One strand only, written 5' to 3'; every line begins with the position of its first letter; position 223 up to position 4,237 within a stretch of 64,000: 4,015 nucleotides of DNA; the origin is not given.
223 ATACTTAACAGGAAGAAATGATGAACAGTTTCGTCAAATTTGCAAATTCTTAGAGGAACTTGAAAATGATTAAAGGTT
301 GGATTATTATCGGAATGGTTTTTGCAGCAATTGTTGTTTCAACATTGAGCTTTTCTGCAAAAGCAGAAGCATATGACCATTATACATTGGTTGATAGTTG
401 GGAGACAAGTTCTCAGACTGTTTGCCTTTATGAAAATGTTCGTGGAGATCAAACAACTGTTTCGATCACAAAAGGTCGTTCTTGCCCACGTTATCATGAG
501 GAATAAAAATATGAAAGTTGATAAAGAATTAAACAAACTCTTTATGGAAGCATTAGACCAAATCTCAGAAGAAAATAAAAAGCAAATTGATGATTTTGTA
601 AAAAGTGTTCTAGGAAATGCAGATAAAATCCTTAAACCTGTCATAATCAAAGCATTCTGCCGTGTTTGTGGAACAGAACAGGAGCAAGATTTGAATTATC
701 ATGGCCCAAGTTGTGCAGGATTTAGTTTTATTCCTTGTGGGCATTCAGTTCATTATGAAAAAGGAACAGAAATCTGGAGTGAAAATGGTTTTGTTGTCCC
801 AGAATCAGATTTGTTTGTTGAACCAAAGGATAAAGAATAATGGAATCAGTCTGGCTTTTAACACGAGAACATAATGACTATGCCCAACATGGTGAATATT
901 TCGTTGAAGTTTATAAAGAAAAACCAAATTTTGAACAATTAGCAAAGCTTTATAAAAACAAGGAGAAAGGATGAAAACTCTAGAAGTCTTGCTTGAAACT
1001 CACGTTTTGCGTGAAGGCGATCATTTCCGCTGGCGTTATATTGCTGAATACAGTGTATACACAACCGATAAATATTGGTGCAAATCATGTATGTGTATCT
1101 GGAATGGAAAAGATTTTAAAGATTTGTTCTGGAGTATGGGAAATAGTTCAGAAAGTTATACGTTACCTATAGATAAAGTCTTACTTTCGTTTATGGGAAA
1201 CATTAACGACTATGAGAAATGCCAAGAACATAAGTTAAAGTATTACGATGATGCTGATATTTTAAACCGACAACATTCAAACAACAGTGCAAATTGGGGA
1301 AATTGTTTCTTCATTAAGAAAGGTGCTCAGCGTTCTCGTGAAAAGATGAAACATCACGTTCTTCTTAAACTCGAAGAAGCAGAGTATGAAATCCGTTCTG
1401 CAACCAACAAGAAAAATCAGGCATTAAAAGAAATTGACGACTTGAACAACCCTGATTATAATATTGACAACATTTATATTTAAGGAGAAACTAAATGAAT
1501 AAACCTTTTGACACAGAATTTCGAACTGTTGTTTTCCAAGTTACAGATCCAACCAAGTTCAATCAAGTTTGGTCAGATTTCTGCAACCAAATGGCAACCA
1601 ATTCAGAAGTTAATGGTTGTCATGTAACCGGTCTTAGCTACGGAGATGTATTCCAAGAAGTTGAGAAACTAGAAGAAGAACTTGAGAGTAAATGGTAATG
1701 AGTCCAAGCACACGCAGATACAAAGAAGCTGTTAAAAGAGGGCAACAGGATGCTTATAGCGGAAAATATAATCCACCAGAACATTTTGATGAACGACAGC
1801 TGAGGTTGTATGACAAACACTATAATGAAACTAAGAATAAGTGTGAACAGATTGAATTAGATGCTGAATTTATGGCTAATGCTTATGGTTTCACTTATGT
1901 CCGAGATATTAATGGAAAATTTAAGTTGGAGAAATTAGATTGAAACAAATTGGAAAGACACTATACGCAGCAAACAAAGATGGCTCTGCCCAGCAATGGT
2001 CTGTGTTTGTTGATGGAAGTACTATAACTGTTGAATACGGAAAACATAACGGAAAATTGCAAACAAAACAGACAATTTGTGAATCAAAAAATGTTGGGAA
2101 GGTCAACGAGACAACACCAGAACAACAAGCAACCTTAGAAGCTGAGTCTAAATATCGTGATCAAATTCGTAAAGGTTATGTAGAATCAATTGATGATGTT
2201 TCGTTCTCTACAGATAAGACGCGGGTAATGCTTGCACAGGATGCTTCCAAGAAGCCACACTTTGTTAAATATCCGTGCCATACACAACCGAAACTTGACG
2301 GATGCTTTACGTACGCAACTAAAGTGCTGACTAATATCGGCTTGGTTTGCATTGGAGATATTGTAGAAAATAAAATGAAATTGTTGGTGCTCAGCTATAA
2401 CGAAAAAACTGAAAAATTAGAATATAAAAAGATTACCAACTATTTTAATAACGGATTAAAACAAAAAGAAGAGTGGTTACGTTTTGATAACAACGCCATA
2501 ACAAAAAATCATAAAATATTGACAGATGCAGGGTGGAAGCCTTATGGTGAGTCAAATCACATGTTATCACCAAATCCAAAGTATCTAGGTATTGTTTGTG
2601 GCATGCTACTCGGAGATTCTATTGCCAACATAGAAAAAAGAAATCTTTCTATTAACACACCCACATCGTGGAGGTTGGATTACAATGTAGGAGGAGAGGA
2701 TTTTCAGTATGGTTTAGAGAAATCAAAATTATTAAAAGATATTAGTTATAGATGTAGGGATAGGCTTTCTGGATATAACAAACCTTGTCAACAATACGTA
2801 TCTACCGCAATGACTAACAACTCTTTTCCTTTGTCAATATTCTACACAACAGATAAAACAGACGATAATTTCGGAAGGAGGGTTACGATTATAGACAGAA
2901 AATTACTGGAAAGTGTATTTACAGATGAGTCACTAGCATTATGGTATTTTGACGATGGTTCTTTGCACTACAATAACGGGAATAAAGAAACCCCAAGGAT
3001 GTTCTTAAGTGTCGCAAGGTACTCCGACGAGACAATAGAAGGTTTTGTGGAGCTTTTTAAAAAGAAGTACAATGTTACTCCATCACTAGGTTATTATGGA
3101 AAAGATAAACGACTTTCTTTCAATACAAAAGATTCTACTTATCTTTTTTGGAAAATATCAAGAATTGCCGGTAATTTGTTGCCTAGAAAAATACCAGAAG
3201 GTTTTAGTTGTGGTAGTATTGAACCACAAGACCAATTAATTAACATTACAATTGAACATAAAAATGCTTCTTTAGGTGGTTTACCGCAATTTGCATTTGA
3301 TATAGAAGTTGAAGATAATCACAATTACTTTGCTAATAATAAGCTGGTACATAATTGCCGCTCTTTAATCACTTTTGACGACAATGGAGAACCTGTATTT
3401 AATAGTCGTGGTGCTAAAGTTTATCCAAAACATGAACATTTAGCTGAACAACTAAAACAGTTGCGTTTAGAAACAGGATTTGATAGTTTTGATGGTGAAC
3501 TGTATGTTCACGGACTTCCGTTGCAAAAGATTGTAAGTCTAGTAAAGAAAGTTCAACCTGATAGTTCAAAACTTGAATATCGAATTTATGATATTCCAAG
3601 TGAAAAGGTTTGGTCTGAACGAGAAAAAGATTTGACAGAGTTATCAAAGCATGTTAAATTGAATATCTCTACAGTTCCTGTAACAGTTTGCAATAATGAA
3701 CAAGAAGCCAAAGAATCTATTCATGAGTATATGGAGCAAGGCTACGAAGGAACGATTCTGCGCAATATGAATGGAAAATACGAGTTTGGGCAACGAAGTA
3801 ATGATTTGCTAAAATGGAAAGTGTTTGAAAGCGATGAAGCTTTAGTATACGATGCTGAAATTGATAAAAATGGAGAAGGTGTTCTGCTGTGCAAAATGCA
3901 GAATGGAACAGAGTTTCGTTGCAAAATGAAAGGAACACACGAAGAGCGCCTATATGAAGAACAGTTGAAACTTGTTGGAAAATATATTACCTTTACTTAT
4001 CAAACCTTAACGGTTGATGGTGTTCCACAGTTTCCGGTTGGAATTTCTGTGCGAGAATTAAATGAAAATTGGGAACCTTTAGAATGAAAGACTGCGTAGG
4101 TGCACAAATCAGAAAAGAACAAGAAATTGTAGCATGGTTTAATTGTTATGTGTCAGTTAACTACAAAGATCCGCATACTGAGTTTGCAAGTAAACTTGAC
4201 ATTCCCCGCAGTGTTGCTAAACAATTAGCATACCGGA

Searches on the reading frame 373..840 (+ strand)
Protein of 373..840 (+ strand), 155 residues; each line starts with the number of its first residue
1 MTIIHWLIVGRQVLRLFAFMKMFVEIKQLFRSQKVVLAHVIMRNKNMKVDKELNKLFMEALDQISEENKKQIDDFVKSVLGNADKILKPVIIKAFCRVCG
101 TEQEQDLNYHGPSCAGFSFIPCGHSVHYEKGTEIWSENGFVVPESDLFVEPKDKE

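Call 63: find_encoding_contigs(protein=window:373-840:+, flank=10000, max_places=2)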
Protein window:373-840:+ (155 aa): no gene with exactly this product is on record in the collection.

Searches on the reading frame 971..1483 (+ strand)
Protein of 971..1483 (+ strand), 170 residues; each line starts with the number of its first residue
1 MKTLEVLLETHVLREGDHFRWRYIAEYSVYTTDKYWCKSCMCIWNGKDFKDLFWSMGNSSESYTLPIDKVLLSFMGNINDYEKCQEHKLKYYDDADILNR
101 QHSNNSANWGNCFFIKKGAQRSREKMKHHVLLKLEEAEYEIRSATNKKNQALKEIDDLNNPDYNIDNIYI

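Call 64: find_encoding_contigs(protein=window:971-1483:+, flank=10000, max_places=1)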
Protein window:971-1483:+ (170 aa): 2 contigs read that carry it; 1 place shown.
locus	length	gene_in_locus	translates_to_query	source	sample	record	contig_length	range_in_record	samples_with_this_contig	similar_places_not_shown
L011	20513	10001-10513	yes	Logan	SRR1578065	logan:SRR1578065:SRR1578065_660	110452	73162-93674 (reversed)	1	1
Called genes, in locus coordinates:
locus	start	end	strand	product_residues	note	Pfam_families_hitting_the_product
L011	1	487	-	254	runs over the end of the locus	PF01555:N6_N4_Mtase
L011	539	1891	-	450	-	-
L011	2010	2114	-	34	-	-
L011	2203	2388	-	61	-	-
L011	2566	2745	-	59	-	-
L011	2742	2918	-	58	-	-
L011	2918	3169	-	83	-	-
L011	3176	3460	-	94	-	-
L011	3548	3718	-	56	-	-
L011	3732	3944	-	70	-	-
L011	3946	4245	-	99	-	-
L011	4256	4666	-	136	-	-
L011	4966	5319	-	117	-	-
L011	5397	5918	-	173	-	PF16532:Phage_tail_NK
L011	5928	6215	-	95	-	-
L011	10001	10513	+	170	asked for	-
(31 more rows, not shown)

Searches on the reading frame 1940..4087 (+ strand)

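Call 32: search_protein_families(library=phrogs, proteins=[window:1940-4087:+], max_evalue=0.00001)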
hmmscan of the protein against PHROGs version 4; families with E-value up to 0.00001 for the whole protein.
window:1940-4087:+ (715 aa): 3 families
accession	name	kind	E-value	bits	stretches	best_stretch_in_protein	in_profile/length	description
phrog_114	-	DNA, RNA and nucleotide metabolism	6.9e-80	270.4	2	473-709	250-502/634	ATP-dependent DNA ligase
phrog_16259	-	DNA, RNA and nucleotide metabolism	3e-08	34.3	1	120-199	231-314/330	DNA helicase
phrog_11023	-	DNA, RNA and nucleotide metabolism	2.6e-06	28.3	0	328-403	98-166/185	homing endonuclease with LAGLIDADG motif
